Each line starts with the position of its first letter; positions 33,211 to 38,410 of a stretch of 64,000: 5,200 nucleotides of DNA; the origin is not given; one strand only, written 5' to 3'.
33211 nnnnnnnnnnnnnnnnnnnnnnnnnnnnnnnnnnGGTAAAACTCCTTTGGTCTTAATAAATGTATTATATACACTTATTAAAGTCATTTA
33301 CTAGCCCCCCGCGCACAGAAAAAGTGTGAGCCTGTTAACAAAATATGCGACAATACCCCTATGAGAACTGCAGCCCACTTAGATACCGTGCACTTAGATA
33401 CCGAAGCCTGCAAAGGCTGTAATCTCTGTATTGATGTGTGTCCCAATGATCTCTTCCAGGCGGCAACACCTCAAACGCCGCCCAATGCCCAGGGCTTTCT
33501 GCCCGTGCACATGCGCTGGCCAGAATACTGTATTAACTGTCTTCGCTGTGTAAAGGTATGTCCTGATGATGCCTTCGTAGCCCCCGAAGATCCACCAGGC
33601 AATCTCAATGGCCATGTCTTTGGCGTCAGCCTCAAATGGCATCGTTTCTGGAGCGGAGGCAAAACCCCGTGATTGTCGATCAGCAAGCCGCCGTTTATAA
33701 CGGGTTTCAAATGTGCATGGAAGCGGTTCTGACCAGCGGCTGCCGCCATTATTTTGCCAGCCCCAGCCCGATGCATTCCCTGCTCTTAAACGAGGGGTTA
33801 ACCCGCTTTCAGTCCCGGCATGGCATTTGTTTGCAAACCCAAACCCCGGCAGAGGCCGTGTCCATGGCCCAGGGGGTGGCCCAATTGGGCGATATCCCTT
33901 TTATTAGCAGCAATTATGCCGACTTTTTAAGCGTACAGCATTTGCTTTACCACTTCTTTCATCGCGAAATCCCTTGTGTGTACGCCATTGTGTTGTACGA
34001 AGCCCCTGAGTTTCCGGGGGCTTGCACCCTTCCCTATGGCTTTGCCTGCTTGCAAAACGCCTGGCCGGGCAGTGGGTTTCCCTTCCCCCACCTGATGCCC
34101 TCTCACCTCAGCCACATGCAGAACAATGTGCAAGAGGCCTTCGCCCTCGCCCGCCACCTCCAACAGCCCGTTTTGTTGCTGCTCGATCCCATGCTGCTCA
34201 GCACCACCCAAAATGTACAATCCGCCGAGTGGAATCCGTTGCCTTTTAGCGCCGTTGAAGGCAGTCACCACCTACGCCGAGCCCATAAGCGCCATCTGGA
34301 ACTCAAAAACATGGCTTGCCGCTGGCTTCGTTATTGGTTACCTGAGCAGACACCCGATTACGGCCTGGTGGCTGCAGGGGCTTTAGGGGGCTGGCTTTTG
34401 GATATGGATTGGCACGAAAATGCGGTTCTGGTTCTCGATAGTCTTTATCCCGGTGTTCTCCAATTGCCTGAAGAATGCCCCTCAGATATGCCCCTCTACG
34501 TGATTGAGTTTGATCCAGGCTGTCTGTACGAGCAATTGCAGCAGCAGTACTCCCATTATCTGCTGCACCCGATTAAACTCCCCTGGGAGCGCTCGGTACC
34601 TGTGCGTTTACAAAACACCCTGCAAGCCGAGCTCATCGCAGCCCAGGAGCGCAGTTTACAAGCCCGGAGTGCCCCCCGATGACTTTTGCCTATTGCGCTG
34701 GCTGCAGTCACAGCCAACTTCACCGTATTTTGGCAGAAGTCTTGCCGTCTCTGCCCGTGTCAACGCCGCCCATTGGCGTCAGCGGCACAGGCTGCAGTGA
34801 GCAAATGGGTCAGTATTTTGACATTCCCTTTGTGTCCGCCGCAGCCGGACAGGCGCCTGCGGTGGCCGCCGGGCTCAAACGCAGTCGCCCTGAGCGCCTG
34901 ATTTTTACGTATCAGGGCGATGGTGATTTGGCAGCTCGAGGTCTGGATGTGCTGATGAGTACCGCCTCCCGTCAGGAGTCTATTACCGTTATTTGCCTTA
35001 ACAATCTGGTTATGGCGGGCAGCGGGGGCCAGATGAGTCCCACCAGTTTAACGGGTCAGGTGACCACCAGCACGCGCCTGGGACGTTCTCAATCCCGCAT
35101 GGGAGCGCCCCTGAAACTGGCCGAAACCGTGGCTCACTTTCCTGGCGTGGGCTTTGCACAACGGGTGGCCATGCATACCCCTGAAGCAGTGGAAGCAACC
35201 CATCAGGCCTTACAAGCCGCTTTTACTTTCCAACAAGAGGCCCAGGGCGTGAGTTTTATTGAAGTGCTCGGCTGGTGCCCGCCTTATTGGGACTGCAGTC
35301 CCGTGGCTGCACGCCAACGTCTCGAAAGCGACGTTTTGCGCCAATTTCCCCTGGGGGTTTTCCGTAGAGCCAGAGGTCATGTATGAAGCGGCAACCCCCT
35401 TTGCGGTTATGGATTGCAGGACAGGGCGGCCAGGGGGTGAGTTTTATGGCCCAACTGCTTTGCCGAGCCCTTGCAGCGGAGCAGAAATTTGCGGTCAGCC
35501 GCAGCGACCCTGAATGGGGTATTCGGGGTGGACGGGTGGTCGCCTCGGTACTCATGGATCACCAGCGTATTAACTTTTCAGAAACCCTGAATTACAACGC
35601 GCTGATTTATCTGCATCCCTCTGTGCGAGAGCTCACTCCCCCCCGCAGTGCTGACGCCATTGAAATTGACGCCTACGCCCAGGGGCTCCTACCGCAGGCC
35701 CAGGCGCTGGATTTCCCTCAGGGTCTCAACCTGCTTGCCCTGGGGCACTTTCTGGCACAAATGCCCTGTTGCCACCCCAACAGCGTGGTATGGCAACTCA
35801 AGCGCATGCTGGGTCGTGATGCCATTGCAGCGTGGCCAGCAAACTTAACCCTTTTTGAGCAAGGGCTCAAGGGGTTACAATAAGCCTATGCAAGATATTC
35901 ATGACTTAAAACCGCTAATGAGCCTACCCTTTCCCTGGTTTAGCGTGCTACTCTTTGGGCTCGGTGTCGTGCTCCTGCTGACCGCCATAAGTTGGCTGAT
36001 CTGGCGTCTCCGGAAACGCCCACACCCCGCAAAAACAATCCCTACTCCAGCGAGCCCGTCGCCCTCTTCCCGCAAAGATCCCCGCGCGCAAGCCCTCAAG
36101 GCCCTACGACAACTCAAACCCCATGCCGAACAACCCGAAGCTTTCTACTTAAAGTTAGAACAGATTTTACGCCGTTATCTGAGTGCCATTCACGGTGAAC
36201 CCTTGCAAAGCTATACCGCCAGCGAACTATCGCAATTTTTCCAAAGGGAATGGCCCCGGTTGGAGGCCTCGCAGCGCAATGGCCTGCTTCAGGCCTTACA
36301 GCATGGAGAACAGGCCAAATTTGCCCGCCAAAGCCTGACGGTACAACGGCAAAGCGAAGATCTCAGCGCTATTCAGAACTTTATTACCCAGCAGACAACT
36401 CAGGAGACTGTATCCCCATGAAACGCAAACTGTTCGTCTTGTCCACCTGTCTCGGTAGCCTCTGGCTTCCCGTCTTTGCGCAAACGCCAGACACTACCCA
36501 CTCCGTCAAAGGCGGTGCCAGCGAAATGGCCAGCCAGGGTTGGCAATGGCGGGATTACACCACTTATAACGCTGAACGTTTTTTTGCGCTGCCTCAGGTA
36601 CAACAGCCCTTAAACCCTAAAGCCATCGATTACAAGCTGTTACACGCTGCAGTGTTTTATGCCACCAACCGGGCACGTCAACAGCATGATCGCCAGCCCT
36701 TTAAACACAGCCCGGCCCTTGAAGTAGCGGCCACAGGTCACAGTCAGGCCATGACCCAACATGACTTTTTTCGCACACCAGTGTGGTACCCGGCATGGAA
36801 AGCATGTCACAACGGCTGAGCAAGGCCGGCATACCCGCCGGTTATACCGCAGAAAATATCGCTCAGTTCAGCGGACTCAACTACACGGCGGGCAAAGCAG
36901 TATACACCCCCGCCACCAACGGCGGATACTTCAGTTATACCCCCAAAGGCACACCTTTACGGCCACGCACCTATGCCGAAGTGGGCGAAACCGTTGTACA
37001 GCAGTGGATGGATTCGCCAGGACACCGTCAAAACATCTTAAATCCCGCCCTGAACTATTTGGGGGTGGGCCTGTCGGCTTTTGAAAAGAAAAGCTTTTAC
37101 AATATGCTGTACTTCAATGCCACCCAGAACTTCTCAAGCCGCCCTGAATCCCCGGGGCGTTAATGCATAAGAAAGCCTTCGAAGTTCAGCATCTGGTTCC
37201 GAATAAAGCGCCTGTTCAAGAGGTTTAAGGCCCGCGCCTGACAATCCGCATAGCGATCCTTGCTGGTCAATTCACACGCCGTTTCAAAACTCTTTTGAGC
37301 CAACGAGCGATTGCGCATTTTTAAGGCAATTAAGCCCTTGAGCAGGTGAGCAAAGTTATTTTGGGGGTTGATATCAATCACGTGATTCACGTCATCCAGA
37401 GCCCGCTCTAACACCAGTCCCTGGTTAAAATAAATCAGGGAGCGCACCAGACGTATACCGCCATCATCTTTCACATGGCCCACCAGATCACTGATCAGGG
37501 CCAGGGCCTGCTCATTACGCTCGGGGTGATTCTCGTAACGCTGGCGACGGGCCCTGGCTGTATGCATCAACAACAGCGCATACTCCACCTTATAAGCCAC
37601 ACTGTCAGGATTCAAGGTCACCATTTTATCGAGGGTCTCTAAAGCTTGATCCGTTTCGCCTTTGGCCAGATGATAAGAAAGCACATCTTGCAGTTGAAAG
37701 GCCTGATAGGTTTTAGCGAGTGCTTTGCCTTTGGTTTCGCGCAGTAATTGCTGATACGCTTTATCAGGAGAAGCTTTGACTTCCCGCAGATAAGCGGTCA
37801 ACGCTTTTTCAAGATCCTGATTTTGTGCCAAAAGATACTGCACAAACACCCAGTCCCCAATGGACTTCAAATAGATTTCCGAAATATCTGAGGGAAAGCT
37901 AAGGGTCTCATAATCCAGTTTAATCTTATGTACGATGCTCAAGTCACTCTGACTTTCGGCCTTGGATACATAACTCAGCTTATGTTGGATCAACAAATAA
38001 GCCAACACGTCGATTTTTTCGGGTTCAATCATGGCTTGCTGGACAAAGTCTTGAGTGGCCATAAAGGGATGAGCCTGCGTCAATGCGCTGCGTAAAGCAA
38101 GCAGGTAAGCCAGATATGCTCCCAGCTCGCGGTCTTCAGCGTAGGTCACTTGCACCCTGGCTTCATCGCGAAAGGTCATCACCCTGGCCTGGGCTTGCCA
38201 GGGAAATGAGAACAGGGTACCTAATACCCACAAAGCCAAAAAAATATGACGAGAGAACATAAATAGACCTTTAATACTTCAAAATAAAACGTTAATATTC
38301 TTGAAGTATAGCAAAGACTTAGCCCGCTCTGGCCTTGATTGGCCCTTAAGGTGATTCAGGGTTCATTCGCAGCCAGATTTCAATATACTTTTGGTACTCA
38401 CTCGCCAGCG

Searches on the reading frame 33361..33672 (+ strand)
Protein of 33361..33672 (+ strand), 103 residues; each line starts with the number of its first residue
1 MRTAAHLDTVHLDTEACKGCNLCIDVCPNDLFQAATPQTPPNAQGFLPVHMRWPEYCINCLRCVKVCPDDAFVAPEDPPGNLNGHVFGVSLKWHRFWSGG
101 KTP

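Call 29: search_protein_families(library=pfam, proteins=[window:33361-33672:+], max_evalue=0.001)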
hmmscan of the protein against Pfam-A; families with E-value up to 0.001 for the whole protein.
window:33361-33672:+ (103 aa): 13 families
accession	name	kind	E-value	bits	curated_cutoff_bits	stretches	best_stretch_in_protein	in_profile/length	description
PF00037.32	Fer4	-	1.1e-13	50.8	21.1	2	11-30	2-21/24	4Fe-4S binding domain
PF13237.11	Fer4_10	-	1.3e-10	41.5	25.5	2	54-69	6-21/53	4Fe-4S dicluster domain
PF14697.11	Fer4_21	-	2.5e-10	40.8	35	1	9-29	33-53/59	4Fe-4S dicluster domain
PF13187.11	Fer4_9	-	2.5e-10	40.6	27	2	16-71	1-51/52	4Fe-4S dicluster domain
PF12837.12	Fer4_6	-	4.8e-10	39.3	25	2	11-30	3-22/24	4Fe-4S binding domain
PF12838.12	Fer4_7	-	2.7e-09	37.8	27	1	17-71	2-52/52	4Fe-4S dicluster domain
PF12797.12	Fer4_2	-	9.8e-09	35.1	24.5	1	10-28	3-21/22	4Fe-4S binding domain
PF13484.11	Fer4_16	-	4.3e-08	34.3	30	1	57-75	2-20/66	4Fe-4S double cluster binding domain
PF12800.12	Fer4_4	-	6.7e-08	32.6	24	0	54-69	1-16/17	4Fe-4S binding domain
PF25160.1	LdpA_Fe-S-bd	-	4e-07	30.1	27.6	0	9-35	20-46/49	LdpA Fe-S cluster-binding domain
PF12798.12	Fer4_3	-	2.6e-06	28.3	27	0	57-71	1-15/15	4Fe-4S binding domain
PF13459.11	Fer4_15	-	0.00041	21.4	22.4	0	10-29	1-20/66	4Fe-4S single cluster domain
PF13534.11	Fer4_17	-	0.00069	20.5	22.2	0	16-70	1-59/61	4Fe-4S dicluster domain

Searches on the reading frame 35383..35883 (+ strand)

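Call 30: search_protein_families(library=pfam, proteins=[window:35383-35883:+], max_evalue=0.001)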
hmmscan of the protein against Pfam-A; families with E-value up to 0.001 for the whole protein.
window:35383-35883:+ (166 aa): 1 family
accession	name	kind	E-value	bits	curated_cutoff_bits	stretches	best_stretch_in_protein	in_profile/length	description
PF01558.24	POR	-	1.7e-07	32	27.4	0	15-80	1-67/173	Pyruvate ferredoxin/flavodoxin oxidoreductase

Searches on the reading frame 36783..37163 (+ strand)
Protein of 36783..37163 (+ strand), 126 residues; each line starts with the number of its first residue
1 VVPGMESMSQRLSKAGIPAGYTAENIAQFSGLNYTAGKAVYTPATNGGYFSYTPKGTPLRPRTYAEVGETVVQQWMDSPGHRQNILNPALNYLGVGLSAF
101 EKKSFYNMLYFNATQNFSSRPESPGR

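Call 30: search_protein_families(library=pfam, proteins=[window:36783-37163:+], max_evalue=0.001)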
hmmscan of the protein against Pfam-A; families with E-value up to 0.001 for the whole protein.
window:36783-37163:+ (126 aa): 1 family
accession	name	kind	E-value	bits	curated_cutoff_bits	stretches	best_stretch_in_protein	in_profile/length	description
PF00188.32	CAP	-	1.2e-08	36.2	21.1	1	38-111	47-111/117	Cysteine-rich secretory protein family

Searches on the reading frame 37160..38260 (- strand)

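Call 30: search_protein_families(library=pfam, proteins=[window:37160-38260:-], max_evalue=0.001)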
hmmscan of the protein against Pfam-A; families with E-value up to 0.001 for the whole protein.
window:37160-38260:- (366 aa): 8 families
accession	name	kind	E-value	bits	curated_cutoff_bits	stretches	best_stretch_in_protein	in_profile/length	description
PF07719.23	TPR_2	-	5.6e-08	32.7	27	0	304-333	3-32/34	Tetratricopeptide repeat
PF23914.1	TPR_CcmH_CycH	-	2.9e-07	30.9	42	0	198-239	61-102/158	Cytochrome c-type biogenesis protein H TPR domain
PF13181.12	TPR_8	-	4.6e-06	26.8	25.7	0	305-334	4-33/34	Tetratricopeptide repeat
PF00515.34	TPR_1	-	2.1e-05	24.5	27.8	0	198-219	12-33/34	Tetratricopeptide repeat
PF13371.12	TPR_9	-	0.00026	21.4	35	0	197-234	5-42/73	Tetratricopeptide repeat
PF13432.12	TPR_16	-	0.00054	20.8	32.7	0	196-234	6-44/65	Tetratricopeptide repeat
PF13428.12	TPR_14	-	0.00061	20.7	23.5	0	192-229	6-43/44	Tetratricopeptide repeat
PF12569.14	NatA_aux_su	-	0.00085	18.8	33.3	0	277-344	201-268/515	N-terminal acetyltransferase A, auxiliary subunit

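Call 63: search_protein_families(library=ncbifam, proteins=[window:37160-38260:-], max_evalue=0.01)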
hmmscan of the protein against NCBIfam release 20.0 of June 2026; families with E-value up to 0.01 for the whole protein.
window:37160-38260:- (366 aa): 8 families
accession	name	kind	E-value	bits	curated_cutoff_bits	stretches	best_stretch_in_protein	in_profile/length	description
TIGR02917.1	PEP_TPR_lipo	equivalog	4.6e-07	28.1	312.2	1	284-340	175-231/899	XrtA/PEP-CTERM system TPR-repeat protein PrsT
TIGR02521.1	type_IV_pilW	equivalog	9.8e-07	28.5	154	1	270-335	34-98/234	type IV pilus biogenesis/stability protein PilW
NF008391.2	PRK11189.1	equivalog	7.7e-05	22.3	250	0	276-337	107-168/297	lipoprotein NlpI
NF040959.1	MamA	equivalog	0.0002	20.9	200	0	248-333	52-136/204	magnetosome protein MamA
NF002725.1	PRK02603.1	equivalog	0.0013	18.8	143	0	145-241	27-126/173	photosystem I assembly protein Ycf3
NF047558.1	TPR_END_plus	domain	0.002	18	32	0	197-220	9-32/56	TPR end-of-group domain-containing protein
NF052243.1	T4PFormProtSgmX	equivalog_domain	0.0039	15.5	1800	1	193-236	116-160/1065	type IV pili formation protein SgmX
NF033762.1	social_mot_Tgl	equivalog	0.0086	15.4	225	0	187-220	135-169/252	social motility TPR repeat lipoprotein Tgl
